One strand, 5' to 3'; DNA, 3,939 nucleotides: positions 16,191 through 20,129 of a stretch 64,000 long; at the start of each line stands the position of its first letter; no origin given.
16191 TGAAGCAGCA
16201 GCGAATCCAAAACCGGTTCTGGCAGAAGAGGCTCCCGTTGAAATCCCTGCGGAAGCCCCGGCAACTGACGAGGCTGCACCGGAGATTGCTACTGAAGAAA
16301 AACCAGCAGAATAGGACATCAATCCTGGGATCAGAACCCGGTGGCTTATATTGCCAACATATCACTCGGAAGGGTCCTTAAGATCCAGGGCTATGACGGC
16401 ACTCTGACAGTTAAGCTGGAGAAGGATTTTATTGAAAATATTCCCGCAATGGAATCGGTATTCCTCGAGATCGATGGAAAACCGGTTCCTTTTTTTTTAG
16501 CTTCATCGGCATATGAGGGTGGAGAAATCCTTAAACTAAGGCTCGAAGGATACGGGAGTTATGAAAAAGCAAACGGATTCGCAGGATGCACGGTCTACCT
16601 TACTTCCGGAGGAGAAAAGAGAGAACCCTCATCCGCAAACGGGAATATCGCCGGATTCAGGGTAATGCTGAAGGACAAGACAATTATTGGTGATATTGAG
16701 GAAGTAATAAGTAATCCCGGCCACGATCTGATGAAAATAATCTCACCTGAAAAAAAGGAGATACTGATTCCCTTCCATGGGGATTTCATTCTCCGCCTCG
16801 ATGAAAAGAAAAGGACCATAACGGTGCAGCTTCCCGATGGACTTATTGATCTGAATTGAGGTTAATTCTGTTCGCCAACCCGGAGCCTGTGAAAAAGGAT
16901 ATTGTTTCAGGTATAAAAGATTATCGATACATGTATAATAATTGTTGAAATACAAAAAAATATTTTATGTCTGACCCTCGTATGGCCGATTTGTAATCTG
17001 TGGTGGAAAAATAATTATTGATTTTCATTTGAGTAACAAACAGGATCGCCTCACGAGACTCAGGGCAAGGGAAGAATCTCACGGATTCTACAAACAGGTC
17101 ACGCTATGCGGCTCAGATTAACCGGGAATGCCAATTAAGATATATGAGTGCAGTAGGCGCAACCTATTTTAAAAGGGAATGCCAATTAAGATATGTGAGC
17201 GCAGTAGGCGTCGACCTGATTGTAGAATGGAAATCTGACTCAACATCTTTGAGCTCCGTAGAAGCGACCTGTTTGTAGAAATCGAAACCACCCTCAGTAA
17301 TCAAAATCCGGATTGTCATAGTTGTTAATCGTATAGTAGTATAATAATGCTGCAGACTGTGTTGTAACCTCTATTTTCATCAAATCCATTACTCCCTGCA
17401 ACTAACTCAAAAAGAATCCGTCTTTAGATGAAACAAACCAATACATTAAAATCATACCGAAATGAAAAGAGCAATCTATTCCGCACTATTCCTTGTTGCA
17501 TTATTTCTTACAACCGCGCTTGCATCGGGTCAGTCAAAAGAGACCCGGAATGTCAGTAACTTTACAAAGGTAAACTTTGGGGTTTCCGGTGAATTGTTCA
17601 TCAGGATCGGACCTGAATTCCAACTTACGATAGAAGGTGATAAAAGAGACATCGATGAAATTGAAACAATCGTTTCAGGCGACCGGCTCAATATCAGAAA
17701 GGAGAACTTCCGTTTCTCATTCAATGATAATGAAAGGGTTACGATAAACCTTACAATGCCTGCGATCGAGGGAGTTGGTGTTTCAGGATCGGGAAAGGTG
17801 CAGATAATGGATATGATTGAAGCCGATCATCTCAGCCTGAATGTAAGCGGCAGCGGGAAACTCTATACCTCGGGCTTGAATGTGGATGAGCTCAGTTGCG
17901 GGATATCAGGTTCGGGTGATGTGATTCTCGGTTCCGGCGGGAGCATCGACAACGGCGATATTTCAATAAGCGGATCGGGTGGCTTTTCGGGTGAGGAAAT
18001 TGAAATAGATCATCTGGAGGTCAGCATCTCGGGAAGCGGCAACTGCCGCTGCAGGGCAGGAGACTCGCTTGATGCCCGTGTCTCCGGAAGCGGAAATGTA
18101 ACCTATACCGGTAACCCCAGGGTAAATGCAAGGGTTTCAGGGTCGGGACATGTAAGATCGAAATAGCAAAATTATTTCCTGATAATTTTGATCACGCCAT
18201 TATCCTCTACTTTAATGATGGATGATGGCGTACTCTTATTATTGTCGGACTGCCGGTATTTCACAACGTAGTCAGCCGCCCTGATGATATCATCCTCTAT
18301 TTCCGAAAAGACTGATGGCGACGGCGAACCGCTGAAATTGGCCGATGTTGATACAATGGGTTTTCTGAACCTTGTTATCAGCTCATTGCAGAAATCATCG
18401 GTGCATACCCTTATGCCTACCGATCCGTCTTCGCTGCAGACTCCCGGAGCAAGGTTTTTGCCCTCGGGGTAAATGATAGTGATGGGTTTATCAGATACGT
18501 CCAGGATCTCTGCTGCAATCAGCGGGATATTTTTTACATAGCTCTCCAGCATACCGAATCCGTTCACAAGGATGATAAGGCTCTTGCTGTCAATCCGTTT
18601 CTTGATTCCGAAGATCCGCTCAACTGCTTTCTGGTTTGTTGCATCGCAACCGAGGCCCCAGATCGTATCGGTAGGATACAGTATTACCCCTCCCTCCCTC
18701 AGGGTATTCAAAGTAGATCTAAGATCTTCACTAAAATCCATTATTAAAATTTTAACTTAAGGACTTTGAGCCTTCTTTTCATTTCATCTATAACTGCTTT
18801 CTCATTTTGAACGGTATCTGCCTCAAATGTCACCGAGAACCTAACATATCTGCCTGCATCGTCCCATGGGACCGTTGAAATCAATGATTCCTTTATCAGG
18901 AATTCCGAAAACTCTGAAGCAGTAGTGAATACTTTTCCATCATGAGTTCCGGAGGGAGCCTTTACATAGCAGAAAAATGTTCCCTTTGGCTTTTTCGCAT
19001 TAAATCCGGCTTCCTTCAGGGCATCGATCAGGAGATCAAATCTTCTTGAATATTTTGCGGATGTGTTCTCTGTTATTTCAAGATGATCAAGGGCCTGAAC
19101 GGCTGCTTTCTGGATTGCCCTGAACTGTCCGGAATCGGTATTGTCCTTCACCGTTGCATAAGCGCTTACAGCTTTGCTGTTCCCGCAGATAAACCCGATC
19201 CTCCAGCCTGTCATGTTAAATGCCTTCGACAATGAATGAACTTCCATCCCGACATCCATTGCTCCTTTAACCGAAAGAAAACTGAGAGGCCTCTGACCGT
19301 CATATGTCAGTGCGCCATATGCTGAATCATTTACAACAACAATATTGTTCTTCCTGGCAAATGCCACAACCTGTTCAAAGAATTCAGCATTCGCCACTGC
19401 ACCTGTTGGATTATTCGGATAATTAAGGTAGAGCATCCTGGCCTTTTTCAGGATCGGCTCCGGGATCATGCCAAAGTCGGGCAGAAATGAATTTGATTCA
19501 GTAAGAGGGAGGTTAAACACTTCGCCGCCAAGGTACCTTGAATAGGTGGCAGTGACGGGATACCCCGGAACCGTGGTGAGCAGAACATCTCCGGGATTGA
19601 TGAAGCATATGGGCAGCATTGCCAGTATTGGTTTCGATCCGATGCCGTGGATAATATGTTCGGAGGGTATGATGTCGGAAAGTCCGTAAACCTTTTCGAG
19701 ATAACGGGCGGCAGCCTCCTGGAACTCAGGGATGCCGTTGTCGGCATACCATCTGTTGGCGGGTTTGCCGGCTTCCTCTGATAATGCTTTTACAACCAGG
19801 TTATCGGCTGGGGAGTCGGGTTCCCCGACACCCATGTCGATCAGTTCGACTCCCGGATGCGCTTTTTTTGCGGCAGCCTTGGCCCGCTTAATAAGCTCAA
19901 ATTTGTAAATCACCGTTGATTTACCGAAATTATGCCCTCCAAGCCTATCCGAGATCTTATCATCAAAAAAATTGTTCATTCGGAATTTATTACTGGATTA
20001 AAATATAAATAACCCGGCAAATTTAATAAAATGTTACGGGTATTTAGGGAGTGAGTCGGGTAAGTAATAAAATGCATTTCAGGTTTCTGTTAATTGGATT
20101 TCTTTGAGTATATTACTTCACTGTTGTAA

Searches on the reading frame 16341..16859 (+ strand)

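Call 34: search_protein_families(library=pfam, proteins=[window:16341-16859:+], max_evalue=0.001)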
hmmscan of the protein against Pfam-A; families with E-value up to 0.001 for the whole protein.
window:16341-16859:+ (172 aa): 3 families
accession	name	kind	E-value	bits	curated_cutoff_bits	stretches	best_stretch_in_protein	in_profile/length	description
PF24986.1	PRC_RimM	-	2.4e-15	56.4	27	1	103-168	4-69/69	RimM PRC barrel domain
PF01782.24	RimM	-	1.7e-08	35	23.5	1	9-87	2-80/84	RimM N-terminal domain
PF05239.21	PRC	-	1.1e-06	29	21.2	1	102-167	8-76/78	PRC-barrel domain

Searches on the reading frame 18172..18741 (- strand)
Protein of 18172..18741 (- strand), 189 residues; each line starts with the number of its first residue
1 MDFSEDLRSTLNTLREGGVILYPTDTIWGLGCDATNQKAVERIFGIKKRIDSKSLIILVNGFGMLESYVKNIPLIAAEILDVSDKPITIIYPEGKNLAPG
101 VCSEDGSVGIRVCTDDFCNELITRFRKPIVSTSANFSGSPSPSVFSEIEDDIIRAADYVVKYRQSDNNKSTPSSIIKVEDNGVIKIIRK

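Call 34: search_protein_families(library=pfam, proteins=[window:18172-18741:-], max_evalue=0.001)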
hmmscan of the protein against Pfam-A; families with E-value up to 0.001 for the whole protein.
window:18172-18741:- (189 aa): 1 family
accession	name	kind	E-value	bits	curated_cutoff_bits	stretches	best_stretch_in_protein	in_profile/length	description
PF01300.24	Sua5_yciO_yrdC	-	2.9e-44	151.1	25.1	1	13-189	2-177/178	Telomere recombination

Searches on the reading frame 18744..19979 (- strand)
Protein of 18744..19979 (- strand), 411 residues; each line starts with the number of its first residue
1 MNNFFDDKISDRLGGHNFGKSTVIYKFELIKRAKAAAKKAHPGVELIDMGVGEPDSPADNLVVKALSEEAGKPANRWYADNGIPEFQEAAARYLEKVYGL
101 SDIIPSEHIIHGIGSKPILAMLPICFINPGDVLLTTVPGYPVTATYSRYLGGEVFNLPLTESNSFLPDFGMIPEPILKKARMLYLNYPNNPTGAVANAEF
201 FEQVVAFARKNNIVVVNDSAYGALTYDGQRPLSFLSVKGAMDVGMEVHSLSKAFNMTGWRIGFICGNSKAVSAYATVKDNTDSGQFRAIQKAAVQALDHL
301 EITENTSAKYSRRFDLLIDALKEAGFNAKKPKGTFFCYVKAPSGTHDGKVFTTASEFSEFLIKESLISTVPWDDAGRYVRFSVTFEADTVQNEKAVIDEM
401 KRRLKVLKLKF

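Call 34: search_protein_families(library=pfam, proteins=[window:18744-19979:-], max_evalue=0.001)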
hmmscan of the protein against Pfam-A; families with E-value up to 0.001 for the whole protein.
window:18744-19979:- (411 aa): 1 family
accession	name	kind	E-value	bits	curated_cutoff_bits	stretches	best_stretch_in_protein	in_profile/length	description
PF00155.27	Aminotran_1_2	-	5.1e-50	171.1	19.7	1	45-383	2-346/361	Aminotransferase class I and II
